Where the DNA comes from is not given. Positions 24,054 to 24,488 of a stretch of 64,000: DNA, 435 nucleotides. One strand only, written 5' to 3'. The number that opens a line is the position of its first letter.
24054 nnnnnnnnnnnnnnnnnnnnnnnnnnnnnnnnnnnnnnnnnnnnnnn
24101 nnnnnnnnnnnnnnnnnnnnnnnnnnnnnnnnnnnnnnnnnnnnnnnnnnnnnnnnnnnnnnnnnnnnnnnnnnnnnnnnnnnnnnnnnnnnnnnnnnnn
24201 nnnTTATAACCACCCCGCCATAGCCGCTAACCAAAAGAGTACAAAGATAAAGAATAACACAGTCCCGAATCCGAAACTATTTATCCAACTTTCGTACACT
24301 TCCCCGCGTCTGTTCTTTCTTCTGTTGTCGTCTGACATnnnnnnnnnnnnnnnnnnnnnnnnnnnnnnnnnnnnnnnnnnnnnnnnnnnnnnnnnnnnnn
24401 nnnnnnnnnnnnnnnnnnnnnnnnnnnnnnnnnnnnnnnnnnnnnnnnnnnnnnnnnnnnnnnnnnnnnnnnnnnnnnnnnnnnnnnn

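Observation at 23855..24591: Three translationally coupled small membrane proteins beside an acidic protein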

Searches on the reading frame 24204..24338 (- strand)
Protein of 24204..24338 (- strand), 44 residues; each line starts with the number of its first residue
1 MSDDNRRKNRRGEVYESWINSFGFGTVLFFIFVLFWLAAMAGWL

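Call 10: search_protein_families(library=phrogs, proteins=[window:24204-24338:-], max_evalue=0.01)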
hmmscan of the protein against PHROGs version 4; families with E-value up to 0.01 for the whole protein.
window:24204-24338:- (44 aa): 1 family
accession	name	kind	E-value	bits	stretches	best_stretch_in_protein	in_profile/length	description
phrog_8596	-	unknown function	2.4e-28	99.2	1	5-44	3-42/42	-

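Call 11: search_protein_families(library=pfam, proteins=[window:24204-24338:-], max_evalue=1)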
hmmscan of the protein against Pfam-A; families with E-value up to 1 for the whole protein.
window:24204-24338:- (44 aa): 1 family
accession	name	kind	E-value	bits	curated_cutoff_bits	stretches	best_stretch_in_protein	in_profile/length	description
PF13677.11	MotB_plug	-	0.049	13.7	24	1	9-38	9-39/58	Membrane MotB of proton-channel complex MotA/MotB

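Call 36: find_homologous_proteins(query=window:24207-24338:-, max_evalue=0.1)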
Query window:24207-24338:- (44 aa): 13 proteins with E <= 0.1 among 13 candidates.
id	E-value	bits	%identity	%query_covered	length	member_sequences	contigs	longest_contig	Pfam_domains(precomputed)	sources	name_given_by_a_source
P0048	1.4e-21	92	98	100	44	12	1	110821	-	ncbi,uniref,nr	ncbi:hypothetical protein bas29_0206 [Escherichia phage SuperGirl]|uniref:Uncharacterized protein n=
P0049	2.8e-21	91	95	100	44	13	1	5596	-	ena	-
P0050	8.4e-18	80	90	93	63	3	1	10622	-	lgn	-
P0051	1.1e-17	80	88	93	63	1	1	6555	-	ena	-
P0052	4.4e-17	78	85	93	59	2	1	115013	-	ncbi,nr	ncbi:hypothetical protein K44_141 [Salmonella phage Kenya-K44]|nr:hypothetical protein K44_141 [Salm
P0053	5.5e-17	78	85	93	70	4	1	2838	-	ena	-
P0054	1.2e-16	77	80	93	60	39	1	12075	-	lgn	-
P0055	1.6e-16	76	92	86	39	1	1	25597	-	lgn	-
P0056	4.9e-16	75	80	93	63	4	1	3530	-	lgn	-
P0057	6.2e-15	72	85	89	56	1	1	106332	-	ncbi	-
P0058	7.3e-14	68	77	100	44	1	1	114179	-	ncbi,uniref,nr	ncbi:hypothetical protein bas27_0198 [Escherichia phage TrudiGerster]|uniref:Uncharacterized protein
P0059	5.4e-9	53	71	77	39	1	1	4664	-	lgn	-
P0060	9.9e-7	46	67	75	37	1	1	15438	-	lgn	-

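Call 48: find_encoding_contigs(protein=P0060, flank=4000, max_places=3)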
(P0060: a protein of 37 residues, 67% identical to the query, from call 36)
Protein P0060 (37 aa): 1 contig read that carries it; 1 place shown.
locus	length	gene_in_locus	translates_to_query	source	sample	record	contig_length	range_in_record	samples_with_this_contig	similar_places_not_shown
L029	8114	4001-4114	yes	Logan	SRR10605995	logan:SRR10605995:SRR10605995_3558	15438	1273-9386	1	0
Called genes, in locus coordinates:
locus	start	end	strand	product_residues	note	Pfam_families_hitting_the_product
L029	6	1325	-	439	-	PF03237:Terminase_6N, PF17288:Terminase_3C (weak), PF17289:Terminase_6C (weak)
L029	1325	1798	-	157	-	PF26823:T5_Terminase_small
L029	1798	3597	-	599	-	PF26860:Phage_T5_RBP5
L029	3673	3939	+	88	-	-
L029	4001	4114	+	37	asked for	-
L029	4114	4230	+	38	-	-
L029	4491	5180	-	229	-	PF26880:Phage_T5_dNMPase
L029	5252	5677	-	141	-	-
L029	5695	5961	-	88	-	-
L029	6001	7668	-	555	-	-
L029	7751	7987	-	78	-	-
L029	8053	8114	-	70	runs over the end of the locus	-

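Call 50: find_encoding_contigs(protein=P0059, flank=3000, max_places=3)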
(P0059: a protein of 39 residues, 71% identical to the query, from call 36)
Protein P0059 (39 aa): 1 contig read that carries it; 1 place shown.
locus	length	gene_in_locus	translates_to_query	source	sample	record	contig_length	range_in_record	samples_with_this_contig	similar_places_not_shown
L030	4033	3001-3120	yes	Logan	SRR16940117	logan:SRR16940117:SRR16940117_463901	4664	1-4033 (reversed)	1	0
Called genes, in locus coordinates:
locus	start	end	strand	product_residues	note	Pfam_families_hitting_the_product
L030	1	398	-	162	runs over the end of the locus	PF26823:T5_Terminase_small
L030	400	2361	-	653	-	PF26860:Phage_T5_RBP5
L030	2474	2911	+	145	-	-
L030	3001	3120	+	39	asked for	-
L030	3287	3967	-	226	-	PF26880:Phage_T5_dNMPase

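Call 63: search_protein_families(library=padloc, proteins=[window:24204-24338:-], max_evalue=1)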
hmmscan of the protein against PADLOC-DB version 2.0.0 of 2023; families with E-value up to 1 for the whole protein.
window:24204-24338:- (44 aa): 0 families

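Call 64: search_protein_families(library=ncbifam, proteins=[window:24204-24338:-], max_evalue=1)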
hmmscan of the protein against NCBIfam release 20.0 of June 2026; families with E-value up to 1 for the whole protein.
window:24204-24338:- (44 aa): 0 families

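Call 73: search_dna_similar(query=window:24207-24338:-, collection=phages, mode=protein, rows=spread, max_rows=25, max_evalue=0.01)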
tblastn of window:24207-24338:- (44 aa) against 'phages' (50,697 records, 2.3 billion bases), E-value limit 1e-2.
Records with a match: 447; places in all: 453; records where one place covers at least 80% of the query: 444.
Best place of each record, by identity: >=99% 120; 95-99% 74; 90-95% 9; 80-90% 155; 60-80% 83; <60% 6.
By first word of the organism name: Salmonella 271; Escherichia 131; Phage 12; Bacteriophage 11; Shigella 4; Klebsiella 3; Citrobacter 3; Campylobacter 2; Yersinia 2; Listeria 2; and 6 more.
By host as written in the record: - 60; Escherichia coli 42; Salmonella enterica subsp. enterica serovar Enteritidis PT1 39; Salmonella sp. 24; Salmonella enterica 23; Salmonella enterica subsp. enterica serovar Enteritidis 21; Salmonella enterica subsp. enterica 19; Salmonella enterica subsp. enterica serovar Typhimurium 17; and 95 more.
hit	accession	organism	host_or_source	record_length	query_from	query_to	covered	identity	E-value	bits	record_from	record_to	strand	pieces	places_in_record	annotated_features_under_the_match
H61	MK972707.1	Salmonella phage SE24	Salmonella sp.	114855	1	44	100%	100.0%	2e-22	92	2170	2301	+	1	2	none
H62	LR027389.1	Escherichia phage vB_Eco_mar003J3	sea water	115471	1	44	100%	100.0%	7e-22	91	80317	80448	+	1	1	none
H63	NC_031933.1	Salmonella phage 118970_sal2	Salmonella enterica subsp. Enteritidis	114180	1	44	100%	100.0%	7e-22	91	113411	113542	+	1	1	hypothetical protein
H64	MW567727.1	Salmonella phage STWB21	Salmonella enterica subsp. enterica ...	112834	1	44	100%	100.0%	7e-22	91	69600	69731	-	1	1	receptor-blocking tail protein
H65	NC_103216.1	Salmonella phage SP76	Salmonella enterica subsp. enterica ...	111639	1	44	100%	100.0%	7e-22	91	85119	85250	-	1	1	hypothetical protein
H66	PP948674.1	Salmonella phage SLAM_phiST45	Salmonella enterica subsp. enterica ...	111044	1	44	100%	100.0%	7e-22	91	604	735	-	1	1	hypothetical protein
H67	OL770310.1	Escherichia phage PSa2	Enterobacteriaceae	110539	1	44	100%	100.0%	7e-22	91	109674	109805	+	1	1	hypothetical protein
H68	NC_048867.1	Salmonella phage faergetype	Salmonella enterica subsp. enterica ...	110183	1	44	100%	97.7%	1e-21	90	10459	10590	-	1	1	none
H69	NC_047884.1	Escherichia phage saus132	pork sausage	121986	1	44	100%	97.7%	2e-21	89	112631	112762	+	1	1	hypothetical protein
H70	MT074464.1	Salmonella phage bobsandoy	Salmonella enterica subsp. enterica ...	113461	1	44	100%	97.7%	6e-21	88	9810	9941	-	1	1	none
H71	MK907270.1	Escherichia phage vB_EcoS-26175IV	Escherichia coli DSM 12242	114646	1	44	100%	97.7%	2e-19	84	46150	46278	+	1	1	none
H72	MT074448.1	Salmonella phage oldekolle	Salmonella enterica subsp. enterica ...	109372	1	44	100%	82.2%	1e-16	76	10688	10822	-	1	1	none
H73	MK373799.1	Escherichia phage vB_EcoS_EASG3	Escherichia coli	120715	4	44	93%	85.4%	1e-16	76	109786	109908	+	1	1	none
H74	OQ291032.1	Salmonella phage Kenya-K20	Salmonella enterica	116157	4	44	93%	85.4%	2e-16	75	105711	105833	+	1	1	hypothetical protein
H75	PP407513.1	Salmonella phage vB_Si_CECAV_FGS009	Salmonella enterica subsp. enterica ...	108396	1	44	100%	77.3%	1e-15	73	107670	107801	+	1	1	hypothetical protein (x2)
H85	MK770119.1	Pantoea phage vB_PagS_AAS21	Pantoea agglomerans AUR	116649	2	42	93%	48.8%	7e-7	48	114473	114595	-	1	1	hypothetical protein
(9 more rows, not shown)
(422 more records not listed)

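Call 75: get_annotated_region(hit=H85, flank=3500)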
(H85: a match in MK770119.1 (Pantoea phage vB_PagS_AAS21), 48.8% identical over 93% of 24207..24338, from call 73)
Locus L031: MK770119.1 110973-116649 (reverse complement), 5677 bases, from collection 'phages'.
description: Pantoea phage vB_PagS_AAS21, complete genome.
organism: Pantoea phage vB_PagS_AAS21 (NCBI taxid 2575261)
taxonomy: Viruses; Duplodnaviria; Heunggongvirae; Uroviricota; Caudoviricetes; Demerecviridae; Markadamsvirinae
host: Pantoea agglomerans AUR; source: Ribes Jostabeere; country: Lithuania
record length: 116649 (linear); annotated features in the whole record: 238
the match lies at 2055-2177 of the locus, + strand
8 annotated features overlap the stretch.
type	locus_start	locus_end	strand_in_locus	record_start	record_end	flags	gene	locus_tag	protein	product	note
CDS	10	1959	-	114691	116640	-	-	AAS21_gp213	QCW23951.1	receptor binding protein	-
CDS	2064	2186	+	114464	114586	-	-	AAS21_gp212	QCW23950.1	hypothetical protein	-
CDS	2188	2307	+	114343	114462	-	-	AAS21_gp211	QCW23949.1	hypothetical protein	-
CDS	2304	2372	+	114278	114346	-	-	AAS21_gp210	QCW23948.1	hypothetical protein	-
CDS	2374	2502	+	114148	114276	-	-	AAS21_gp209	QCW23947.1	hypothetical protein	-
CDS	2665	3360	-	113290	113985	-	-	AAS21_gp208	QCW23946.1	deoxynucleoside-5'-monophosphatase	-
CDS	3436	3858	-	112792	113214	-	-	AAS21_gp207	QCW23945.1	hypothetical protein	-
CDS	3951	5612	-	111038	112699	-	-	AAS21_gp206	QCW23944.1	A1 protein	-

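Call 82: find_related_loci(query=A3, collection=viral_contigs, flank=2500)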
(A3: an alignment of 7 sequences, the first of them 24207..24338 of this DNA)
Query A3 (44 aa) in viral_contigs; peptide patterns used: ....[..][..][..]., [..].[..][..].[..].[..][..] (x = any residue, [..] = any of these).
60 stretches matched a pattern; 28 encode a relative of the query (tblastn E <= 1e-3); 28 distinct loci.
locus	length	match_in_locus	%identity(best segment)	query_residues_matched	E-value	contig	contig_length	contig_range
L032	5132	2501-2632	100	1-44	3e-26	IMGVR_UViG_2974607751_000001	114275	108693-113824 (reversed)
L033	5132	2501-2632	100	1-44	5e-26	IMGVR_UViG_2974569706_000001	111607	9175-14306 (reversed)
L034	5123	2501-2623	88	4-44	1e-21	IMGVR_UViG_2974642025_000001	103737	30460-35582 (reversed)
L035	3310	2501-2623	88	4-44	1e-21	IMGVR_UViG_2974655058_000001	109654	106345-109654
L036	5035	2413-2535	88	4-44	5e-21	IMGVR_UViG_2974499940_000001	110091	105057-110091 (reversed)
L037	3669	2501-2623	85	4-44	7e-21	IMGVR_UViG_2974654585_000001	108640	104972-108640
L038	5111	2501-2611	97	8-44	1e-20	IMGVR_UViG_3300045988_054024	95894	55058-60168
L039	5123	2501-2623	83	4-44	1e-20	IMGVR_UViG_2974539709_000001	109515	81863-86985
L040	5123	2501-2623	83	4-44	2e-20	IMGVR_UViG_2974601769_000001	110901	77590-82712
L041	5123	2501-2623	83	4-44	2e-20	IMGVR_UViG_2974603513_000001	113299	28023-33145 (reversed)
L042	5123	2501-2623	83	4-44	2e-20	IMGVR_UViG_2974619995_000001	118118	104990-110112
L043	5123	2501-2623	83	4-44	3e-20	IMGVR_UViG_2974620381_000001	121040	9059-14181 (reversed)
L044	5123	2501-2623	83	4-44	3e-20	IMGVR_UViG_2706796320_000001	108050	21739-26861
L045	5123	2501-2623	80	4-44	4e-20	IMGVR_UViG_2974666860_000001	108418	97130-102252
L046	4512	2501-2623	80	4-44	6e-20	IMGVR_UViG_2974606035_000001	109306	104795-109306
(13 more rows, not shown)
